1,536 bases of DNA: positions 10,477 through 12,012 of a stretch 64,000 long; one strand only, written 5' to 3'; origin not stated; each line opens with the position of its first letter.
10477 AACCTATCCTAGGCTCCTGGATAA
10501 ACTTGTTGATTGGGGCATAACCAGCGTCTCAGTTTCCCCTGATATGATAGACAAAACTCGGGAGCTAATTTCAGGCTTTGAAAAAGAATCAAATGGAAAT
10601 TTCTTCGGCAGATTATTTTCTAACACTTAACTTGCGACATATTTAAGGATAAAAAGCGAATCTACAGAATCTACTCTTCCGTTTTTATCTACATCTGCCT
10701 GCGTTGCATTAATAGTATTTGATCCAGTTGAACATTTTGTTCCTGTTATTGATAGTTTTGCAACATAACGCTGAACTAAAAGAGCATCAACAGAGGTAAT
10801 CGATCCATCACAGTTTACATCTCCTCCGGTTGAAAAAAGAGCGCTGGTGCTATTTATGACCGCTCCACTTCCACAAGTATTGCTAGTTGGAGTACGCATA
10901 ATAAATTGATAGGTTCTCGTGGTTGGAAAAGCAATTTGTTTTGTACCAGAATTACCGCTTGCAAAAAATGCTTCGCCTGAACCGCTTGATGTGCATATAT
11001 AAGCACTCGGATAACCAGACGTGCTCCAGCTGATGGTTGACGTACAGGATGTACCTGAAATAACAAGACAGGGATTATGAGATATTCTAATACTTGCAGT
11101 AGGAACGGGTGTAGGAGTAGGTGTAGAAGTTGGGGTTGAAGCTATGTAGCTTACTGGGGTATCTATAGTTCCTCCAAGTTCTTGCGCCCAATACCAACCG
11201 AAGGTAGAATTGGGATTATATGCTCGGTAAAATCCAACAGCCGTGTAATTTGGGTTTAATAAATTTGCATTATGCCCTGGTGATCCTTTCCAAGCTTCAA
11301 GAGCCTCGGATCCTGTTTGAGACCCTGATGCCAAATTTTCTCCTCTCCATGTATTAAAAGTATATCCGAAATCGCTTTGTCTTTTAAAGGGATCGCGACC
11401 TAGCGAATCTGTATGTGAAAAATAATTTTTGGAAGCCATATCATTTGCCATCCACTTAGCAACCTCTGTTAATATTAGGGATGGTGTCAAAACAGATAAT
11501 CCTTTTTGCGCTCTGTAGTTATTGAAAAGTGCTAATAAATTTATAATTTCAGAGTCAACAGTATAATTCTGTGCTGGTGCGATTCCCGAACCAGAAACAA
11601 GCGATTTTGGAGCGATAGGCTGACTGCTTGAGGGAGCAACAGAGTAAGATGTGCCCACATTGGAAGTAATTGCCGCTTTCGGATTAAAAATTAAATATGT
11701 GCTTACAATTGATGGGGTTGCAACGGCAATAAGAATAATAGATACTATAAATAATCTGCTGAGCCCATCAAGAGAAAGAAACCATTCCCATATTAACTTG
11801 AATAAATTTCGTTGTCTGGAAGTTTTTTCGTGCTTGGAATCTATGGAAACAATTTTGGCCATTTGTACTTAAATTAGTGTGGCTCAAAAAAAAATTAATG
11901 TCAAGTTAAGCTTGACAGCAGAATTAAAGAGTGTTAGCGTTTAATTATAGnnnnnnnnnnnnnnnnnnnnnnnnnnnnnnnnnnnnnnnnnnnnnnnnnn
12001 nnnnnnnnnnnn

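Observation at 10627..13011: Shared N-terminal membrane-anchor motif in four exported proteins: a possible lineage-specific sorting signal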

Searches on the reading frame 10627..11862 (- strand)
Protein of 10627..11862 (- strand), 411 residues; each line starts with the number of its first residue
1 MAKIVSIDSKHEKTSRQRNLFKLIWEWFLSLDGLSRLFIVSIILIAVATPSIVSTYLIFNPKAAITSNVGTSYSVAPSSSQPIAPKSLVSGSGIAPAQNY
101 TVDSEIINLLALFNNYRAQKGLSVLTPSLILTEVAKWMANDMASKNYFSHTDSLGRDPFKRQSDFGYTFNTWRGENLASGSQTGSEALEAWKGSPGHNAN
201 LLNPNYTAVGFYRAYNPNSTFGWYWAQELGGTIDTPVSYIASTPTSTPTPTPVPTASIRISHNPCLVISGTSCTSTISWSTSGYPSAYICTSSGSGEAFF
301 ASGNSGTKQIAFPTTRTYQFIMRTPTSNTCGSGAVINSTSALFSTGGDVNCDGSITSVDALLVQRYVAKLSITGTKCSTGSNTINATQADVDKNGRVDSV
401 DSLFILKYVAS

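Call 4: search_protein_families(library=pfam, proteins=[window:10627-11862:-], max_evalue=1)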
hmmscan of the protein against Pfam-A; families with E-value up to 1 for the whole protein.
window:10627-11862:- (411 aa): 2 families
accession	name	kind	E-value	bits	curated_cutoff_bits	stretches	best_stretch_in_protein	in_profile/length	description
PF00188.32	CAP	-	5.7e-20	72.8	21.1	1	110-227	1-115/117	Cysteine-rich secretory protein family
PF00404.24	Dockerin_1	-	9.3e-13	48.6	22.9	1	347-409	2-56/57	Dockerin type I domain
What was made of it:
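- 10636..11535 (-): Passenger of the same protein: CAP domain (residues 110-227, nt 11182-11535) and type I dockerin (residues 347-409, nt 10636-10824). Pfam PF00188 E=5.7e-20 and PF00404 E=9.3e-13 (call 4)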

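Call 5: search_protein_families(library=ncbifam, proteins=[window:10627-11862:-], max_evalue=1)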
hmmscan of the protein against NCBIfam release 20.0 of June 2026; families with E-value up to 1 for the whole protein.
window:10627-11862:- (411 aa): 3 families
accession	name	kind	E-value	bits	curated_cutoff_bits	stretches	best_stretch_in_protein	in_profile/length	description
TIGR02909.1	spore_YkwD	subfamily_domain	3.2e-23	82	171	1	108-228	7-124/127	uncharacterized protein, YkwD family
NF052539.1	DivAsocLipDalA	equivalog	4e-09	36.5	200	1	107-220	49-161/169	divisome-associated lipoprotein DalA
NF049990.1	CellobisidaseCelK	equivalog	6.8e-06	24.5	1700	1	347-409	830-882/889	cellulose 1,4-beta-cellobiosidase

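Call 9: list_cluster_members(proteins=[window:10627-11862:-, window:4057-5967:-, window:11951-12445:+, window:12502-13011:+])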
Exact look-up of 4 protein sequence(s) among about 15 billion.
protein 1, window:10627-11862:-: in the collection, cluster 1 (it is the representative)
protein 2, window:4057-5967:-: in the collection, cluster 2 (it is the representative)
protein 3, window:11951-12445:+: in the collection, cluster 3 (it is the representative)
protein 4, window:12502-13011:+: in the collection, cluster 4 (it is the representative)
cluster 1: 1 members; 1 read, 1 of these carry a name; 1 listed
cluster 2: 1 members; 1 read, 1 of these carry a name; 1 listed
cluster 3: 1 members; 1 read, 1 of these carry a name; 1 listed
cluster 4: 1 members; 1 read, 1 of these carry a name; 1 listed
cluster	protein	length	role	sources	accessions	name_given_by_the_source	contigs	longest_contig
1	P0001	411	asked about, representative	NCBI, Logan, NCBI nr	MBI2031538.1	MAG: hypothetical protein HYT08_02880 [Candidatus Levybacteria bacterium] | hypothetical protein [Candidatus Levybacteria bacterium]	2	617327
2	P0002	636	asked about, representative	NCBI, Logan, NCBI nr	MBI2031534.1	MAG: right-handed parallel beta-helix repeat-containing protein [Candidatus Levybacteria ... | right-handed parallel beta-helix repeat-containing protein [Candidatus Levybacteria ...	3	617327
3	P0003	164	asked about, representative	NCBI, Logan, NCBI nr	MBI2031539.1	MAG: hypothetical protein HYT08_02885 [Candidatus Levybacteria bacterium] | hypothetical protein [Candidatus Levybacteria bacterium]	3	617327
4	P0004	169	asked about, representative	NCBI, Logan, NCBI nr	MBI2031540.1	MAG: hypothetical protein HYT08_02890 [Candidatus Levybacteria bacterium] | hypothetical protein [Candidatus Levybacteria bacterium]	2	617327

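Call 32: search_protein_families(library=pfam, alignment_id=A4, max_evalue=0.001)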
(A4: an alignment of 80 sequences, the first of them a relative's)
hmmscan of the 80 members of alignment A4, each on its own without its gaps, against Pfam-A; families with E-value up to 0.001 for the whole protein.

A. member 1, P0001 (411 aa): 2 families
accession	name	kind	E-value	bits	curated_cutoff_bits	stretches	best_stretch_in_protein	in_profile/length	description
PF00188.32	CAP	-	5.7e-20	72.8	21.1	1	110-227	1-115/117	Cysteine-rich secretory protein family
PF00404.24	Dockerin_1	-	9.3e-13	48.6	22.9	1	347-409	2-56/57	Dockerin type I domain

B. families by the number of members that match (of 80 scanned): 58 families (the first 25 are shown)
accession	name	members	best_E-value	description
PF17957.7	Big_7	19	9.8e-44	Bacterial Ig domain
PF00188.32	CAP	16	2.6e-21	Cysteine-rich secretory protein family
PF00404.24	Dockerin_1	16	3.9e-14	Dockerin type I domain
PF00082.27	Peptidase_S8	9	4.2e-57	Subtilase family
PF18884.5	TSP3_bac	8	1.2e-10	Bacterial TSP3 repeat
PF22148.1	Fervidolysin_NPro-like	7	1.6e-16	Fervidolysin N-terminal prodomain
PF13385.13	Laminin_G_3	5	2.5e-29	Concanavalin A-like lectin/glucanases superfamily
PF24517.2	CBM96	4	1.3e-28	Carbohydrate-binding module family 96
PF13620.12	CarboxypepD_reg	4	1.4e-12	Carboxypeptidase regulatory-like domain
PF13715.12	CarbopepD_reg_2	4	2.3e-09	CarboxypepD_reg-like domain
PF19077.6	Big_13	4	1.3e-07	Bacterial Ig-like domain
PF01436.27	NHL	3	2.7e-22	NHL repeat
PF07705.17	CARDB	3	2.8e-14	CARDB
PF13229.12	Beta_helix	3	3e-14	Right handed beta helix region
PF16317.11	Glyco_hydro_99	2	1.9e-68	Glycosyl hydrolase family 99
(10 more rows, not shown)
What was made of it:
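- Subtilases have a pre-pro layout (call 32).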

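Call 43: find_encoding_contigs(protein=P0002, flank=10000, max_places=3)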
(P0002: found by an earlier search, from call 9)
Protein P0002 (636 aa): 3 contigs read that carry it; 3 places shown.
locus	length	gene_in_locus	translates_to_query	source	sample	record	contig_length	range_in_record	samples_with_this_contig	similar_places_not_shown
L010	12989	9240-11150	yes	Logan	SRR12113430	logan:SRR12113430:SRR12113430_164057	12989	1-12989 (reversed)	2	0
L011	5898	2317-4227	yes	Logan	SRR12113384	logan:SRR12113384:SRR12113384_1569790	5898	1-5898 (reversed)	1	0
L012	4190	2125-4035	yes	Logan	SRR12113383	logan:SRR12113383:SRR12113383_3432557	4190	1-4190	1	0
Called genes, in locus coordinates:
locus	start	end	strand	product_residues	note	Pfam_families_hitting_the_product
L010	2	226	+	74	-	?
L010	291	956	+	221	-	PF00188:CAP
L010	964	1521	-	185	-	PF01625:PMSR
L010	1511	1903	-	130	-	PF01641:SelR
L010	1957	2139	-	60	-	-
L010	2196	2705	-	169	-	-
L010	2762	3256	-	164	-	-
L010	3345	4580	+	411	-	PF00188:CAP, PF00404:Dockerin_1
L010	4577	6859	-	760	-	PF01326:PPDK_N, PF00391:PEP-utilizers, PF02896:PEP-utilizers_C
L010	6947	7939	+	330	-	PF00389:2-Hacid_dh, PF02826:2-Hacid_dh_C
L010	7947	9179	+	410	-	PF03952:Enolase_N, PF00113:Enolase_C, PF07476:MAAL_C (weak)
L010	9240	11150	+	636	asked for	PF13229:Beta_helix (faint), PF22842:Pel9A-like_beta_helix, PF17957:Big_7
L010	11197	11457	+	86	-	PF14242:DUF4342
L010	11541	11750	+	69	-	PF04070:DUF378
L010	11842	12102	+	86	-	PF04020:Phage_holin_4_2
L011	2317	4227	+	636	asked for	PF13229:Beta_helix (faint), PF22842:Pel9A-like_beta_helix, PF17957:Big_7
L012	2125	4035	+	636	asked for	PF13229:Beta_helix (faint), PF22842:Pel9A-like_beta_helix, PF17957:Big_7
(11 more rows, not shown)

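Call 73: predict_structure(alignment_id=A5)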
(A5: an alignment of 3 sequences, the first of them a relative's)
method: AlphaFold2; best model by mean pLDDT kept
length: 169 residues; sequences in the alignment: 3
mean_pLDDT: 65.2   pTM: 0.47
mean pLDDT of the five models: 65.2, 62.6, 57.7, 56.4, 48.2
residues with pLDDT >= 90: 0; 70-90: 76; 50-70: 60; < 50: 33
segments of 3 or more residues with pLDDT < 50: 1-18, 59-61, 63-69
pLDDT, mean of each block of 10 residues (from residue 1): 33 42 50 59 62 54 47 74 79 72 86 84 74 73 83 65 71
secondary structure, 60 per line:
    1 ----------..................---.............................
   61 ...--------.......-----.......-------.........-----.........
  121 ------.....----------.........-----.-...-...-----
elements in order: H11-28 H32-63 E72-78 E84-90 E98-106 E112-120 E127-131 E142-150 E162-164
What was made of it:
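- Tried and rejected: I did not run a fold search on the P4 passenger model because its confidence was too low (mean pLDDT 65, call 73).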
